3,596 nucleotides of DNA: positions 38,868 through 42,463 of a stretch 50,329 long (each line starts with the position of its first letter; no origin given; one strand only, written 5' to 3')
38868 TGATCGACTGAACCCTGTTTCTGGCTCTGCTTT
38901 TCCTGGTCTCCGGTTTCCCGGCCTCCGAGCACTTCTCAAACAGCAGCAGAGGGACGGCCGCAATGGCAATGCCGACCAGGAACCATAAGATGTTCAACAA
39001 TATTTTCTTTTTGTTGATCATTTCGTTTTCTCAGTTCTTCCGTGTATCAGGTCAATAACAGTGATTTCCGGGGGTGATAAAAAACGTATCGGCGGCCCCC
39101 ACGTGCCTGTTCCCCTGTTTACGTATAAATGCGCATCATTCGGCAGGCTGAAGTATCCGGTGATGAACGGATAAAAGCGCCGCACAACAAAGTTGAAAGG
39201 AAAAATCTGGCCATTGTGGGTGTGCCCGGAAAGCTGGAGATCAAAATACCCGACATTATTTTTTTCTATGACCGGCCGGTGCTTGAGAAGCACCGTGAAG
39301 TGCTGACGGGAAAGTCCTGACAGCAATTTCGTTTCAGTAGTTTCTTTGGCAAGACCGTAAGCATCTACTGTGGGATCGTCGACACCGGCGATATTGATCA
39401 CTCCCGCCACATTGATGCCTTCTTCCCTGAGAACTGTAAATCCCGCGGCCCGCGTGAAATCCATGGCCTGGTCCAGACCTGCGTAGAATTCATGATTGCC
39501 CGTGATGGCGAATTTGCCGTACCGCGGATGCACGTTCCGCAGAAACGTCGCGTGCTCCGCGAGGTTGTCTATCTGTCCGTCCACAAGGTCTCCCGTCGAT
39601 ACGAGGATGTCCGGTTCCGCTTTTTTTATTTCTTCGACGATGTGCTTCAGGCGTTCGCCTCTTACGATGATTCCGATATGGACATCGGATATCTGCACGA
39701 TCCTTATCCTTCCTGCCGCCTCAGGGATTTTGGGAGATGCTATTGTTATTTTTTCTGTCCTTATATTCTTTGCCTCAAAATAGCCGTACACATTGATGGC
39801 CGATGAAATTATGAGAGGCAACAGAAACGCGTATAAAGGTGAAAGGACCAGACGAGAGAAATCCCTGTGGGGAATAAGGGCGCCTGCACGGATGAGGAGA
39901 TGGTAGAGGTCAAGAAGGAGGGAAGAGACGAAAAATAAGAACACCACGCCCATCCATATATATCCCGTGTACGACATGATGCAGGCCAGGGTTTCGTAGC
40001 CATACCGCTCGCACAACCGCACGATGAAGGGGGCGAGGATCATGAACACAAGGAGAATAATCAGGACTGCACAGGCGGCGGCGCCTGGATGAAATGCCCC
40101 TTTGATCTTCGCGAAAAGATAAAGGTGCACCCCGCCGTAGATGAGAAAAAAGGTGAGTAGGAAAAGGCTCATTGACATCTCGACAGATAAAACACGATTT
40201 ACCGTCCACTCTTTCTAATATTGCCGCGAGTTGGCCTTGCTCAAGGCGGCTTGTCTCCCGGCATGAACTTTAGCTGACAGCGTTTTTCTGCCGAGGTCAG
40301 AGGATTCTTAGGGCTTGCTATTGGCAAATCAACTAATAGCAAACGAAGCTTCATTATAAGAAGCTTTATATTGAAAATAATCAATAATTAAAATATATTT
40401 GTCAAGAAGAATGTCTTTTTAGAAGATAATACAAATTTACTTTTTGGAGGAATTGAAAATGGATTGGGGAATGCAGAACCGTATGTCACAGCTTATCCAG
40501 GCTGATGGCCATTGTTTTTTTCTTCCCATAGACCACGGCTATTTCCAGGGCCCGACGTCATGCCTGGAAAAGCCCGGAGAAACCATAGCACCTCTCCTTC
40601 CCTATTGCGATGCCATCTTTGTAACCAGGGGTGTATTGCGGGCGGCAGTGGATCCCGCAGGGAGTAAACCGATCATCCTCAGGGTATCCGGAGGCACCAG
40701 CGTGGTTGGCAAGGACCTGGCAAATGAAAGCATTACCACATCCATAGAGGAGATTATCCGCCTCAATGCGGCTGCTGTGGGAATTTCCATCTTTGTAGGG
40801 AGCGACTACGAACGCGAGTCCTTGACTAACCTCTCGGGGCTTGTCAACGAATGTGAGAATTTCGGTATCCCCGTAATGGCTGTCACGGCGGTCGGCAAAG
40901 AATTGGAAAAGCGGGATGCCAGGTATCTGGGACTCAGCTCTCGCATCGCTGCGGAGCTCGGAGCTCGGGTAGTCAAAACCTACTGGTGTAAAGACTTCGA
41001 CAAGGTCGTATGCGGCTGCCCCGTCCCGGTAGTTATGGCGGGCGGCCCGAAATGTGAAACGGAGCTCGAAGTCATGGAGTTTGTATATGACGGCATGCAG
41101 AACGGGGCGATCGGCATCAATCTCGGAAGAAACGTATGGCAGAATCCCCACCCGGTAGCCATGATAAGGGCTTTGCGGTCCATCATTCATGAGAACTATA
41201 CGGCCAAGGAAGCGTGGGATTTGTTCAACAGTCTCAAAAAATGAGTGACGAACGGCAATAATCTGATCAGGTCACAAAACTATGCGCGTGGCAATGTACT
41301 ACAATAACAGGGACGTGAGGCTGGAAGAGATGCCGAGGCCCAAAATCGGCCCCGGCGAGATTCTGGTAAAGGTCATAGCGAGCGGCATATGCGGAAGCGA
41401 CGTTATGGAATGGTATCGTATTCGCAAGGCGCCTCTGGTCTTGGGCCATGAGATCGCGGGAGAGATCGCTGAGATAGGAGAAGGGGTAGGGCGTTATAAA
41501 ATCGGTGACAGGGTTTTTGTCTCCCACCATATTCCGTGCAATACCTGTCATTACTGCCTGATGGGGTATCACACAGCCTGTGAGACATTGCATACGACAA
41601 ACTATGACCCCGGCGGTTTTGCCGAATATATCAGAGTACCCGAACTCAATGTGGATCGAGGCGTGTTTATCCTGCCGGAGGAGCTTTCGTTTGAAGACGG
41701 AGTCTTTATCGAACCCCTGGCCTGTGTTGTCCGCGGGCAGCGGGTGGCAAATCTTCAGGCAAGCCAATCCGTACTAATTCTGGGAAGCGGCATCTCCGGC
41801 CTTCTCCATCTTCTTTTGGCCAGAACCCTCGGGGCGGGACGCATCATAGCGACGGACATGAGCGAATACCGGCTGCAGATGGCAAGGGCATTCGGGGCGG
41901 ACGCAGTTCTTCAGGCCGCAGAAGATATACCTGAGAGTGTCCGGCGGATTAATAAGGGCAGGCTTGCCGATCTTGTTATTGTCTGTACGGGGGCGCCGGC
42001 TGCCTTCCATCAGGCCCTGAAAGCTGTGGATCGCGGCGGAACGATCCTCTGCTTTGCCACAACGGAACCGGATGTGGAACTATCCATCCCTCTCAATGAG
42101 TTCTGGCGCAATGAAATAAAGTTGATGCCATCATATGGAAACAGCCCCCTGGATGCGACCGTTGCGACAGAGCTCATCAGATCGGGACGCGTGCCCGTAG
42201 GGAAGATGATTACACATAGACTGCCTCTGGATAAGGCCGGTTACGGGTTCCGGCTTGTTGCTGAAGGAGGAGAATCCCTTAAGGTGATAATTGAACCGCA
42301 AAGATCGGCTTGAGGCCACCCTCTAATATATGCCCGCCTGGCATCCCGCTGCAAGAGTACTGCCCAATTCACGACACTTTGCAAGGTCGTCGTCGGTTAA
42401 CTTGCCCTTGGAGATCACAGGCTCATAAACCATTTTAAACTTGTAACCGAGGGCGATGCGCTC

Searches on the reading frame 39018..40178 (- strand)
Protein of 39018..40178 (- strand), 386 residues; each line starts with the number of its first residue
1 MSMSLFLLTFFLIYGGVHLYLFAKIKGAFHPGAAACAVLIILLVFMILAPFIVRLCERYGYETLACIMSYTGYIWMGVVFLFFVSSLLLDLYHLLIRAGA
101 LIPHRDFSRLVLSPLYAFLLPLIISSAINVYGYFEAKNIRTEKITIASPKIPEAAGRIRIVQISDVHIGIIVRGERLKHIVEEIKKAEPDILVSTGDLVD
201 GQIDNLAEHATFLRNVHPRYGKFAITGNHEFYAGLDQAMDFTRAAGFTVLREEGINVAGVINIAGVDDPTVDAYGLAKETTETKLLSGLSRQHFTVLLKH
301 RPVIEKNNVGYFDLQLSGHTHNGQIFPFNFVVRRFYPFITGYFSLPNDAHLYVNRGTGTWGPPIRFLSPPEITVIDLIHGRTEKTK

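Call 54: search_protein_families(library=pfam, proteins=[window:39018-40178:-], max_evalue=0.001)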
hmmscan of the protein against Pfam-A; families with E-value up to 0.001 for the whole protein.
window:39018-40178:- (386 aa): 2 families
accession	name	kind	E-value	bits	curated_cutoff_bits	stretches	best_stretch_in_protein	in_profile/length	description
PF00149.33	Metallophos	-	3.3e-13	50.9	21.5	1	158-322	1-190/191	Calcineurin-like phosphoesterase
PF12850.12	Metallophos_2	-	5.4e-05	23.7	27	1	159-323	2-119/154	Calcineurin-like phosphoesterase superfamily domain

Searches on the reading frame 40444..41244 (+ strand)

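Call 54: search_protein_families(library=pfam, proteins=[window:40444-41244:+], max_evalue=0.001)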
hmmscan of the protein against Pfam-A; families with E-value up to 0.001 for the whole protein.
window:40444-41244:+ (266 aa): 1 family
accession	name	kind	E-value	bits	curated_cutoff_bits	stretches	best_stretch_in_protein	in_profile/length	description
PF01791.15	DeoC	-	7.8e-27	94.8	23.8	1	26-233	3-228/229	DeoC/LacD family aldolase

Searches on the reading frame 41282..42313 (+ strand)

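Call 54: search_protein_families(library=pfam, proteins=[window:41282-42313:+], max_evalue=0.001)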
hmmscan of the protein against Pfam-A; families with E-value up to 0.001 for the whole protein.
window:41282-42313:+ (343 aa): 3 families
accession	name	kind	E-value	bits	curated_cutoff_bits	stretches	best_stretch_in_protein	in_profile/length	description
PF08240.17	ADH_N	-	7.7e-28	97.2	23.5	1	23-123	1-98/104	Alcohol dehydrogenase GroES-like domain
PF00107.32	ADH_zinc_N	-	6.5e-24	84.8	31.8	1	173-296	3-124/129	Zinc-binding dehydrogenase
PF16912.11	Glu_dehyd_C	-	4.1e-08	33.4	34.9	1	140-337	4-209/211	Glucose dehydrogenase C-terminus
